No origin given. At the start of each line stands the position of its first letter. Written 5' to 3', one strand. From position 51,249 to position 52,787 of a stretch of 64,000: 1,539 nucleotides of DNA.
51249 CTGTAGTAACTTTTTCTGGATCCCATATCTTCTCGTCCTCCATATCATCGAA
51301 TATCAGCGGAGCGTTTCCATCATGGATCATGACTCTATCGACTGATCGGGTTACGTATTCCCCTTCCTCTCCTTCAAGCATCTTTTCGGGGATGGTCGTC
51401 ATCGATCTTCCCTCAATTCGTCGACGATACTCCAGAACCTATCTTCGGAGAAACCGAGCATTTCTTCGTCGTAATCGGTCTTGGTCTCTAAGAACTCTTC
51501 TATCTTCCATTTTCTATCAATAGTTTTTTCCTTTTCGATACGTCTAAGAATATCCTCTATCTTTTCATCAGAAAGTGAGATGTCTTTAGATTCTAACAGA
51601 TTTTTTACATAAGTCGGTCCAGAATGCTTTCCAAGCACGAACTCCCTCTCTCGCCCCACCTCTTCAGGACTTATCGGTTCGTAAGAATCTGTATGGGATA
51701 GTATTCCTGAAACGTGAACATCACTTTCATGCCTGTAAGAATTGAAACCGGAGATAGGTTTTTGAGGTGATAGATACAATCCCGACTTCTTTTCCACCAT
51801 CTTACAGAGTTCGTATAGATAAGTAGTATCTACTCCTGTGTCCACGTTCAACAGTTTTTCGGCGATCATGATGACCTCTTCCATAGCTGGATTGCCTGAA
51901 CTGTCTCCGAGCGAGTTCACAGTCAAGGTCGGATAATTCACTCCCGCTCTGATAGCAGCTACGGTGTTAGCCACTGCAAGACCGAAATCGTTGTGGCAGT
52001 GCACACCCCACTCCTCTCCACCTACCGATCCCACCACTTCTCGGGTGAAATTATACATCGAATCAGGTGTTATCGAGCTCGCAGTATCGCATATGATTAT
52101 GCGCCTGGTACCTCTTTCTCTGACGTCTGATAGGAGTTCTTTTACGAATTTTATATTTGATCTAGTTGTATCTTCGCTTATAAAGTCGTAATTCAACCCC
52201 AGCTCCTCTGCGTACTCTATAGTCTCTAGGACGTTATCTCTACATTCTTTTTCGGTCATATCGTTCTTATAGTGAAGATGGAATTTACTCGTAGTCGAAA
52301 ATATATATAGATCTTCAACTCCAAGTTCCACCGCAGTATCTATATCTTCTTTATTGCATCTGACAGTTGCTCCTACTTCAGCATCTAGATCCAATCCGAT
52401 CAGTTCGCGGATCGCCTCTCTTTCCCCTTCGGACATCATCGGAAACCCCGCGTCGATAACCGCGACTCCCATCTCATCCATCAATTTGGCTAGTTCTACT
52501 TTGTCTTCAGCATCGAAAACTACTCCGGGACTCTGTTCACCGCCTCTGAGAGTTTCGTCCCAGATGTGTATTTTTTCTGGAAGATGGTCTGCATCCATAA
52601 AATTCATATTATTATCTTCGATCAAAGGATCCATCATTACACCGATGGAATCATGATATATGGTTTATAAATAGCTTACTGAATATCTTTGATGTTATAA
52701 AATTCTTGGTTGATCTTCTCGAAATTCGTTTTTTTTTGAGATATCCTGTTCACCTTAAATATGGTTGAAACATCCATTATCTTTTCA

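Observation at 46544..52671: Candidate undescribed biosynthetic cluster: atypical acyl-CoA condensing enzyme, aconitase pair, RRE-tailed flavoprotein and radical SAM, converging on a UbiA prenyltransferase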

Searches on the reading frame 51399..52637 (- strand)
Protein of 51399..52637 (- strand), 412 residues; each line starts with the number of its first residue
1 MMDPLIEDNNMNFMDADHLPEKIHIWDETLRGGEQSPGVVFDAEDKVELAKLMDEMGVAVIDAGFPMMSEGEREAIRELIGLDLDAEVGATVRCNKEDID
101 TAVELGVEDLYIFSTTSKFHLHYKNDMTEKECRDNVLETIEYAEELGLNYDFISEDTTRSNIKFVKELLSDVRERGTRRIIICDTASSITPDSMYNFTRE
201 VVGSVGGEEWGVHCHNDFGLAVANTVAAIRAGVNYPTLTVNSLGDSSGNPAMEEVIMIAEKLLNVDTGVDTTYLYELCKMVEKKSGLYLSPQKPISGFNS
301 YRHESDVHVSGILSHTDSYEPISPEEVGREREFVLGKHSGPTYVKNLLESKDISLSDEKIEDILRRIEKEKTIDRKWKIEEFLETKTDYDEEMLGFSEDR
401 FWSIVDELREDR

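Call 3: search_protein_families(library=pfam, proteins=[window:51399-52637:-], max_evalue=0.01)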
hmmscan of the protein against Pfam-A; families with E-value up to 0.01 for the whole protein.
window:51399-52637:- (412 aa): 4 families
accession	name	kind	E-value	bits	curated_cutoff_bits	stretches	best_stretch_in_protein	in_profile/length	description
PF00682.25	HMGL-like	-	2.6e-62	211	29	1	23-281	2-260/260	HMGL-like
PF22617.1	HCS_D2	-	7.3e-17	62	27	1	295-369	1-76/82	Homocitrate synthase post-HMGL domain-like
PF01261.30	AP_endonuc_2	-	0.0031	17.7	31.1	1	40-145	24-117/249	Xylose isomerase-like TIM barrel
PF10566.15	Glyco_hydro_97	-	0.0039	17.1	32.5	1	83-167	24-108/275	Glycoside hydrolase 97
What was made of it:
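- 51399..52637 (-): LeuA/homocitrate-synthase-family condensing enzyme (412 aa). It has no C-terminal regulatory domain and carries R-G-G-E-Q instead of R-D/E-G-E-Q. PF00682 211 bits and PF22617 62 bits (call 3).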

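Call 4: search_protein_families(library=ncbifam, proteins=[window:51399-52637:-], max_evalue=0.01)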
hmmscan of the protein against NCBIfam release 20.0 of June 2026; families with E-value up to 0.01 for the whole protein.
window:51399-52637:- (412 aa): 28 families (the best 25 are shown)
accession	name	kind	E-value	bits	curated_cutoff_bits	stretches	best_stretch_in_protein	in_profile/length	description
NF002085.0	PRK00915.1-2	subfamily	1.3e-111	373.9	517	1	17-371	8-361/504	2-isopropylmalate synthase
TIGR02090.1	LEU1_arch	subfamily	1.3e-110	370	484.75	1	23-369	1-346/363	isopropylmalate/citramalate/homocitrate synthases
NF041069.1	IPMS_Sufob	equivalog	1.7e-98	330.3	600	1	23-371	1-350/371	isopropylmalate synthase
TIGR02660.1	nifV_homocitr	equivalog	5e-95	318.9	462.9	1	23-372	2-350/365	homocitrate synthase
NF002086.0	PRK00915.1-3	equivalog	4.3e-83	279.6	532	1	20-379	4-372/516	2-isopropylmalate synthase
TIGR02146.1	LysS_fung_arch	equivalog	3.3e-82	276.5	413.55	1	25-368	1-343/344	homocitrate synthase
NF002087.0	PRK00915.1-4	equivalog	4.8e-78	262.9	729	1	21-379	5-373/516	2-isopropylmalate synthase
TIGR00973.1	leuA_bact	equivalog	5.2e-72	242.9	598.7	1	22-378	1-366/494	2-isopropylmalate synthase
NF002088.0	PRK00915.1-5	equivalog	6.4e-71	239.4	697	1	21-379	2-369/514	2-isopropylmalate synthase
NF002084.0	PRK00915.1-1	equivalog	1.5e-54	185.4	748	1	21-368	3-361/523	2-isopropylmalate synthase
NF042433.1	CitmalDyn_Leptosp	equivalog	3.1e-42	144.8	950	1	21-367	6-361/514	(R)-citramalate synthase CimA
TIGR00977.1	citramal_synth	equivalog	5.8e-39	133.8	450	1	22-367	1-362/526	citramalate synthase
NF042434.1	IPMS_Lepto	equivalog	1.3e-31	110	500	1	21-369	4-368/374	2-isopropylmalate synthase LeuA2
NF006049.0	PRK08195.1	subfamily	1.5e-17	63.7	229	1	172-281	157-266/344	4-hyroxy-2-oxovalerate/4-hydroxy-2-oxopentanoic acid aldolase,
TIGR03217.1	4OH_2_O_val_ald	equivalog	2e-16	60.1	286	1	138-276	118-256/334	4-hydroxy-2-oxovalerate aldolase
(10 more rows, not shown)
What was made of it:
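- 51399..52637 (-): The best NCBIfam models are all below cut-off (call 4).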

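Call 27: search_solved_structures(query=window:51399-52637:-, max_evalue=1e-20, show_alignments=2)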
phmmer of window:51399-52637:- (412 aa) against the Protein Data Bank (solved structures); distinct sequences matched with E-value up to 1e-20: 10.
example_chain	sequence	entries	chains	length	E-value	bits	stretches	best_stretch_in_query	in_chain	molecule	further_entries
6ktq_A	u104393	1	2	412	1.2e-63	218.6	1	18-373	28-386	Homocitrate synthase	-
3rmj_A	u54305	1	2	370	1.4e-59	205.2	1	22-359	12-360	2-isopropylmalate synthase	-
6e1j_A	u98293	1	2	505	6.5e-58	199.7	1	18-384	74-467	2-isopropylmalate synthase, A genome specific 1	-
3eeg_A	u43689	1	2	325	2.9e-42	148.2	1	20-323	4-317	2-isopropylmalate synthase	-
3ivs_A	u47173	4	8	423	1.5e-39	139.2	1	23-370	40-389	Homocitrate synthase, mitochondrial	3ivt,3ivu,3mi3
3ewb_X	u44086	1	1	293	7.3e-37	130.4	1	21-258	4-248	2-isopropylmalate synthase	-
3a9i_A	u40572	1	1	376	7.6e-33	117.2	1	25-367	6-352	Homocitrate synthase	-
2ztj_A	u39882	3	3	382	8e-33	117.1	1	25-367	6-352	Homocitrate synthase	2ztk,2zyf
3ble_A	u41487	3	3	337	4.4e-32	114.7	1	21-331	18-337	Citramalate synthase from Leptospira interrogans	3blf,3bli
4ov4_A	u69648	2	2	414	2.7e-27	98.9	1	19-365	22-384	2-isopropylmalate synthase | isopropylmalate synthase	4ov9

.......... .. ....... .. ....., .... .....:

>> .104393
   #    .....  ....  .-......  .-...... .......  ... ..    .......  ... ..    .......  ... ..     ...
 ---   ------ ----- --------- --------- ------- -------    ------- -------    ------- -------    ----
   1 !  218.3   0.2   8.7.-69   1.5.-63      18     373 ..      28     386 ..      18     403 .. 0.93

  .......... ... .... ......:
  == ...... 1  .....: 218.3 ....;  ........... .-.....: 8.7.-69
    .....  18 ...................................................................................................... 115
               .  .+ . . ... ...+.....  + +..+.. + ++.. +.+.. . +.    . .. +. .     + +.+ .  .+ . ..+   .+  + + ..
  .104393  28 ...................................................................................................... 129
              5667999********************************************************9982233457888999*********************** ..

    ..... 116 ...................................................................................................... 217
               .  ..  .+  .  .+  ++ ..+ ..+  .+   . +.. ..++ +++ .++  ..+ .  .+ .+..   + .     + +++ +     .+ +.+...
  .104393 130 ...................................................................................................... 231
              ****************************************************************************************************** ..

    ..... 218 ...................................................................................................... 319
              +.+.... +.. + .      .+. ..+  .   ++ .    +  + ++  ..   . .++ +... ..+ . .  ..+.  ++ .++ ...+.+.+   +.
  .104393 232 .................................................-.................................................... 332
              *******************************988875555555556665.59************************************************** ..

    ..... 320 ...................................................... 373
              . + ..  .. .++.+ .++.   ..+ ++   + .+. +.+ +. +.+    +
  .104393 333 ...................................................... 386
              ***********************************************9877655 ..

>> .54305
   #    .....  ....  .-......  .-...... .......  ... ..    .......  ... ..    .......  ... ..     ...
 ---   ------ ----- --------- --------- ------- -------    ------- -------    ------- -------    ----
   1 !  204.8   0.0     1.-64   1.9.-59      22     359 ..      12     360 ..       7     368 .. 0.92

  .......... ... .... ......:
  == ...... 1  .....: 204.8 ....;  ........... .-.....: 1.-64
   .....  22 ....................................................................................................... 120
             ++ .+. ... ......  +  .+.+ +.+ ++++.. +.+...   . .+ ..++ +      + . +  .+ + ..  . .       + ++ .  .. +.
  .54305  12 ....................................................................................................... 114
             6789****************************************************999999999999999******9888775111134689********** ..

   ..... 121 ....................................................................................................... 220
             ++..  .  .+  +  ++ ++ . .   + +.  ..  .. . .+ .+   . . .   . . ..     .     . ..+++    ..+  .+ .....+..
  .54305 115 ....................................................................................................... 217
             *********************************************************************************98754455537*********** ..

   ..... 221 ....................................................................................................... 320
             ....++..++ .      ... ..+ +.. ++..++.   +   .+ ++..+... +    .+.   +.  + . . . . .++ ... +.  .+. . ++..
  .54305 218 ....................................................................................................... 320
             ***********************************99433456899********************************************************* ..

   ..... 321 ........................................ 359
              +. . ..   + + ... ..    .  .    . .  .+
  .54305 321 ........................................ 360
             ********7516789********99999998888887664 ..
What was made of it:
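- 51399..52637 (-): PDB relatives are HCS 6ktq and IPMS 3rmj (call 27).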
